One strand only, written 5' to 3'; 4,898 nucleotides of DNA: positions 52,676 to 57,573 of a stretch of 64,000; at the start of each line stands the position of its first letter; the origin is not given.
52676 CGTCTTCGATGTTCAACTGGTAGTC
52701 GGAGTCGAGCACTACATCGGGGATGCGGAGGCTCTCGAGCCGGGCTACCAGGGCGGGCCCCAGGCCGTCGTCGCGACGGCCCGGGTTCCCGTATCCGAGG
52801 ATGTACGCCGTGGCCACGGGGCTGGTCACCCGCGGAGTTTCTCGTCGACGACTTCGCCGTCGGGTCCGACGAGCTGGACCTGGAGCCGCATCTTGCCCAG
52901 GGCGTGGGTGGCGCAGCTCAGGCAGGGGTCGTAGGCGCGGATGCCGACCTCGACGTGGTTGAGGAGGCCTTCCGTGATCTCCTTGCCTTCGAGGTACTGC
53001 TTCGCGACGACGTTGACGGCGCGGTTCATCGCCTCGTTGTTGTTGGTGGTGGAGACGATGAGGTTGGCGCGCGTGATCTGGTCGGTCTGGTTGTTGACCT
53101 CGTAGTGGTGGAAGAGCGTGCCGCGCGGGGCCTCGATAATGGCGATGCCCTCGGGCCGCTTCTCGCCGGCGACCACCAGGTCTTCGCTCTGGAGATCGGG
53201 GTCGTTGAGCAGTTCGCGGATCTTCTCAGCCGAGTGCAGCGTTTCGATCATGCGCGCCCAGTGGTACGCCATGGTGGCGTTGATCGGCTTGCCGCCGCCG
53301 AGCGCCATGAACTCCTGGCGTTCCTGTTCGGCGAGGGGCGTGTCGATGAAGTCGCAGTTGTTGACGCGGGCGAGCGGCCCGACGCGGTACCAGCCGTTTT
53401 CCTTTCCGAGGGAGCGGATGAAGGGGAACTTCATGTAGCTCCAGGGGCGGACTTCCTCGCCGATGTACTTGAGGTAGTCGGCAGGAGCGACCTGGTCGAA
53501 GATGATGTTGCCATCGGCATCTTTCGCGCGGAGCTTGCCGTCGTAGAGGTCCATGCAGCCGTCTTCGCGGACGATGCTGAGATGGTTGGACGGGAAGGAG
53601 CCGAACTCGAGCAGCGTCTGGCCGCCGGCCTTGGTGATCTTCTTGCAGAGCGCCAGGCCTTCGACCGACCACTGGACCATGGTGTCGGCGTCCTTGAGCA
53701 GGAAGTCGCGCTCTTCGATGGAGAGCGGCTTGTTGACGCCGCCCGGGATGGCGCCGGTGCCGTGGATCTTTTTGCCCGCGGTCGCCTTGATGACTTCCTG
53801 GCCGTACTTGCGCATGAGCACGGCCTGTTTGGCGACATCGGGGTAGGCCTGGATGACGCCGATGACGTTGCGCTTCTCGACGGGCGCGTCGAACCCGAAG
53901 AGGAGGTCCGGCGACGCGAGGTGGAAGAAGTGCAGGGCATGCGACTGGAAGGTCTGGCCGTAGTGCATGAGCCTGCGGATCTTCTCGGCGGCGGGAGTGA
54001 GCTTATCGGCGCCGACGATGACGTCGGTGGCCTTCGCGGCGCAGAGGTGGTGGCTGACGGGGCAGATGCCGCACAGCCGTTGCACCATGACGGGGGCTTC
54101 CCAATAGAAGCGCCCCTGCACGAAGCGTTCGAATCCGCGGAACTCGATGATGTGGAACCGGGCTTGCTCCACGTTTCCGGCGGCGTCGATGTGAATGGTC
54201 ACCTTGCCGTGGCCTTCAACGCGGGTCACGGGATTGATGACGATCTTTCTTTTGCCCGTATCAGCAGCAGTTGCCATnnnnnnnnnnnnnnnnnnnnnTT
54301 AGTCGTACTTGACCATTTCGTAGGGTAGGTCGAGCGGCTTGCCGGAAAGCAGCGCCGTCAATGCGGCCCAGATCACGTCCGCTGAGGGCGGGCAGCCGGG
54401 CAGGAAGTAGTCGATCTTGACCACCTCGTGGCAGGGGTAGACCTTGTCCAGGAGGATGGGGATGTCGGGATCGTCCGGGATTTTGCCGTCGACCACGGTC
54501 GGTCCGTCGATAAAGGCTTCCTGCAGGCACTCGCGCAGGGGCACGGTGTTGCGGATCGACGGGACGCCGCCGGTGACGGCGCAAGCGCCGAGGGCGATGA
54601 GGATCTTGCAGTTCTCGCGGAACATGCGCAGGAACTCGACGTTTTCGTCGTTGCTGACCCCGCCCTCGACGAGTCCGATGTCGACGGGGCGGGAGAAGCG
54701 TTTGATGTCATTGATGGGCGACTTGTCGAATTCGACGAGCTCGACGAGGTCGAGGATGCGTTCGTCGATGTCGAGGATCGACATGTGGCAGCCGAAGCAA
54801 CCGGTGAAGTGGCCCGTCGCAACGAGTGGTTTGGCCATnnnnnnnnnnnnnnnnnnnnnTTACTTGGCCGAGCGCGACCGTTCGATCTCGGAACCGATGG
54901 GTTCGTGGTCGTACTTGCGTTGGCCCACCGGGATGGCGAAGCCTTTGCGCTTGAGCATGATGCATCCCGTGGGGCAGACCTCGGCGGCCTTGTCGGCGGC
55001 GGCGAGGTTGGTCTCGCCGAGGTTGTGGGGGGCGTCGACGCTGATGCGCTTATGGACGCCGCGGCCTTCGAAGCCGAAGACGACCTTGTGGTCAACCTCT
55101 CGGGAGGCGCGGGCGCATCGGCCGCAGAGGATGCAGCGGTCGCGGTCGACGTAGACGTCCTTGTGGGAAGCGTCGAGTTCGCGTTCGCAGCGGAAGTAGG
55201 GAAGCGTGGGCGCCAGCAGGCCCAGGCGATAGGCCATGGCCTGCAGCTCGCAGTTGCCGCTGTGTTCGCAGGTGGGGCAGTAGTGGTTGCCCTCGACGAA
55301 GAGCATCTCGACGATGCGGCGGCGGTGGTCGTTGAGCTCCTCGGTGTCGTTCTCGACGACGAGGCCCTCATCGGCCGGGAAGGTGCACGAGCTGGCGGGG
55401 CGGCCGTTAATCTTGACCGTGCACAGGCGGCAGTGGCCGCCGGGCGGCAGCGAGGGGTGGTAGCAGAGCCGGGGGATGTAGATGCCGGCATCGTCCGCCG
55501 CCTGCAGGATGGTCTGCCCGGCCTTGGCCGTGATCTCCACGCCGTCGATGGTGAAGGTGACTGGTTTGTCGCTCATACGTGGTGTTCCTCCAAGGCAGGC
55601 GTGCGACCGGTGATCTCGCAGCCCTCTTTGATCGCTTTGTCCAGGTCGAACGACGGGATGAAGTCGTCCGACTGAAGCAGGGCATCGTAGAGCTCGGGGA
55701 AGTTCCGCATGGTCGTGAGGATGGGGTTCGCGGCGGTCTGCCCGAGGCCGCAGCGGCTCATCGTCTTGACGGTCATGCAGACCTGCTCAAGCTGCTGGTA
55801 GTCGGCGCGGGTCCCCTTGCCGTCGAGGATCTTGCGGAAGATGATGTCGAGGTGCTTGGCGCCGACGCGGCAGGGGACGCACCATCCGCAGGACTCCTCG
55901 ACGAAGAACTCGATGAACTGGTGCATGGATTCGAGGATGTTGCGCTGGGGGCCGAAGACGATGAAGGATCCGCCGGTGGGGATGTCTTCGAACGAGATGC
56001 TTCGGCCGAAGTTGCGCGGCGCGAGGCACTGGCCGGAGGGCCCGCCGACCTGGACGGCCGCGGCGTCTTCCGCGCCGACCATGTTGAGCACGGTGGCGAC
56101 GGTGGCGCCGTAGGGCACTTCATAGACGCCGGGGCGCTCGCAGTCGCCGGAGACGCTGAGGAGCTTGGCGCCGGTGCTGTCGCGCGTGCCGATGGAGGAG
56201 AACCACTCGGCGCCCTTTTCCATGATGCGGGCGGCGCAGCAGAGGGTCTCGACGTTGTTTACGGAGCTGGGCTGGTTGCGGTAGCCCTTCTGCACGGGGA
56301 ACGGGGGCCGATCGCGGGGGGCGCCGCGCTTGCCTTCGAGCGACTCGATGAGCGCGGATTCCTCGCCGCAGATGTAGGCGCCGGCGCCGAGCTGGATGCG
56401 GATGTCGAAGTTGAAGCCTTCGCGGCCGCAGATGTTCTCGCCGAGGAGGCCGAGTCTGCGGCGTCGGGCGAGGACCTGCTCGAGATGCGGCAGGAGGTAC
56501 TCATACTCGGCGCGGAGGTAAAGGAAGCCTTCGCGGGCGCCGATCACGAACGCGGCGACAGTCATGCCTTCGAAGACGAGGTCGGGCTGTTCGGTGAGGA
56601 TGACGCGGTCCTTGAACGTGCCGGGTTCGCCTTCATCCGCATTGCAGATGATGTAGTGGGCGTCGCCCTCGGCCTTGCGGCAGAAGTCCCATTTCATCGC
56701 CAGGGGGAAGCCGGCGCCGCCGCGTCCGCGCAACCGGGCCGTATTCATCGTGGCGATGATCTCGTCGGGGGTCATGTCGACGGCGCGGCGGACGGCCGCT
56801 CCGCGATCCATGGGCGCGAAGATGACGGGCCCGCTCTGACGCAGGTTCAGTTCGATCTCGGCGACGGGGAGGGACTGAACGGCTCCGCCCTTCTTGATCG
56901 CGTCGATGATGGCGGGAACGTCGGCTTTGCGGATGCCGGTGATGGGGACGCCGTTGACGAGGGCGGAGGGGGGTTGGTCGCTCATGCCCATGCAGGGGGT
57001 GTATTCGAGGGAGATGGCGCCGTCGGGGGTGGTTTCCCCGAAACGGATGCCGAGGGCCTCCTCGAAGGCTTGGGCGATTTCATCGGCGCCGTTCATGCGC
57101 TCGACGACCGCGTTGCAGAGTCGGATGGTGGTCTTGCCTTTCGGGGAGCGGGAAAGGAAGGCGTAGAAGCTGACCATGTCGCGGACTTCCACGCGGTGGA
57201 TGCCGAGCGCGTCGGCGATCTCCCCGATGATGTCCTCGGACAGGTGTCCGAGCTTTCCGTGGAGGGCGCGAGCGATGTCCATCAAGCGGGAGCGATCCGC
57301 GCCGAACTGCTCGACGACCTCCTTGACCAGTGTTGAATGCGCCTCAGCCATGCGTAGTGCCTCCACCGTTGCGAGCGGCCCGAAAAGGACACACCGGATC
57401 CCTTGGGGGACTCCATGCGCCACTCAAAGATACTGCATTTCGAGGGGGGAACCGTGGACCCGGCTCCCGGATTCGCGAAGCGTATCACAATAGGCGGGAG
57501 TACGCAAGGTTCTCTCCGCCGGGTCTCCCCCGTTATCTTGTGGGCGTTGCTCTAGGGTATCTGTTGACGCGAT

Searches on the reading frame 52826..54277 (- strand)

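Call 78: search_protein_families(library=pfam, proteins=[window:52826-54277:-], max_evalue=0.0001)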
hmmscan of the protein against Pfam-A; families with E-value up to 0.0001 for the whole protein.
window:52826-54277:- (483 aa): 1 family
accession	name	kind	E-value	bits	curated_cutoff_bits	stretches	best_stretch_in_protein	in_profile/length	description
PF00374.24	NiFeSe_Hases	-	2.2e-30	106.5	25.8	2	47-124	1-77/508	Nickel-dependent hydrogenase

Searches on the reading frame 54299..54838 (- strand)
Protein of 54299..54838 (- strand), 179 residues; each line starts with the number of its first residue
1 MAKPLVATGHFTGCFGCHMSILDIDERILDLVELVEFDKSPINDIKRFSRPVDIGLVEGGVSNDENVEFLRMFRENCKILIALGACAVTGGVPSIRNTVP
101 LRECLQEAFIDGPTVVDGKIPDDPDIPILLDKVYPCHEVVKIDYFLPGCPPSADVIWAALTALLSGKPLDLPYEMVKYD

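Call 78: search_protein_families(library=pfam, proteins=[window:54299-54838:-], max_evalue=0.0001)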
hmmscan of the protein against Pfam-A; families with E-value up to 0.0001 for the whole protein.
window:54299-54838:- (179 aa): 1 family
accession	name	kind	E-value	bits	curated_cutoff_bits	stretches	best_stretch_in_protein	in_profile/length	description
PF01058.29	Oxidored_q6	-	1.9e-29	102.4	27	1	14-163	1-128/128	NADH ubiquinone oxidoreductase, 20 Kd subunit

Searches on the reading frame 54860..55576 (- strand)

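Call 78: search_protein_families(library=pfam, proteins=[window:54860-55576:-], max_evalue=0.0001)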
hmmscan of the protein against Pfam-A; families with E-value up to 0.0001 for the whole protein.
window:54860-55576:- (238 aa): 6 families
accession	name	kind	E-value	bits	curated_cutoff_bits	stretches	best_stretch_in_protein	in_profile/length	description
PF13510.11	Fer2_4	-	2.3e-22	79.3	22.8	1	4-78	2-81/82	2Fe-2S iron-sulfur cluster binding domain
PF10588.14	NADH-G_4Fe-4S_3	-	2.8e-15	56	27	1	85-120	1-36/40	NADH-ubiquinone oxidoreductase-G iron-sulfur binding region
PF13459.11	Fer4_15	-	7.2e-13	49.5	22.4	1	141-206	1-64/66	4Fe-4S single cluster domain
PF00111.32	Fer2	-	1e-09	38.6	21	1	9-64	2-55/77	2Fe-2S iron-sulfur cluster binding domain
PF22117.2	Fer4_Nqo3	-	4.6e-08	33.6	27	1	142-206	5-66/67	NADH-quinone oxidoreductase subunit 3, ferredoxin-like domain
PF13370.11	Fer4_13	-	2.2e-05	25.5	24.5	1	143-206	1-56/58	4Fe-4S single cluster domain of Ferredoxin I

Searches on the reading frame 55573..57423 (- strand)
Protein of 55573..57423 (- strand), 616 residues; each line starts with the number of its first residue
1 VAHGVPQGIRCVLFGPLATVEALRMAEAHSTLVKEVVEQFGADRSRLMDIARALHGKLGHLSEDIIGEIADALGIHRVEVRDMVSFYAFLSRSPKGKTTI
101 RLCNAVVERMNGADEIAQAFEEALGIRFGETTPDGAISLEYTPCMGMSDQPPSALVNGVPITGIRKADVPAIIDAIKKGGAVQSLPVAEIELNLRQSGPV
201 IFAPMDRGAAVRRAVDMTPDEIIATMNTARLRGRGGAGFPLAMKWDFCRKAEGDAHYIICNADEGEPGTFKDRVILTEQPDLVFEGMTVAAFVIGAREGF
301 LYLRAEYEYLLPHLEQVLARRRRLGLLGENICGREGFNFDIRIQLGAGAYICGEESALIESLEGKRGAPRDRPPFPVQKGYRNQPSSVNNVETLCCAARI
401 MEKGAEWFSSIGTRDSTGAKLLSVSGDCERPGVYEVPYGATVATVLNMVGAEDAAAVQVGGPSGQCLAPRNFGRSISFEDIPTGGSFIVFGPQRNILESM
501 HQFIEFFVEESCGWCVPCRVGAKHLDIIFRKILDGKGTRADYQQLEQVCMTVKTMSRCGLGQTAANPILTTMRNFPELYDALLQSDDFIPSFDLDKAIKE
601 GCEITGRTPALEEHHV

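Call 79: search_protein_families(library=pfam, proteins=[window:55573-57423:-], max_evalue=0.0001)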
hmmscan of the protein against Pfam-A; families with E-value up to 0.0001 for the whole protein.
window:55573-57423:- (616 aa): 3 families
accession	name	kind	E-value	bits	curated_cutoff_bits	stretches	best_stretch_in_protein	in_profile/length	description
PF01512.22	Complex1_51K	-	1e-40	139.5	31.2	1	228-396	3-147/150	Nuo51 FMN-binding domain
PF01257.25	2Fe-2S_thioredx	-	1.1e-31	110.1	24.8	1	34-177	2-145/145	Thioredoxin-like [2Fe-2S] ferredoxin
PF10589.14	NADH_4Fe-4S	-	3.2e-27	94.7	23.5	1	500-581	3-84/85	NADH-ubiquinone oxidoreductase-F iron-sulfur binding region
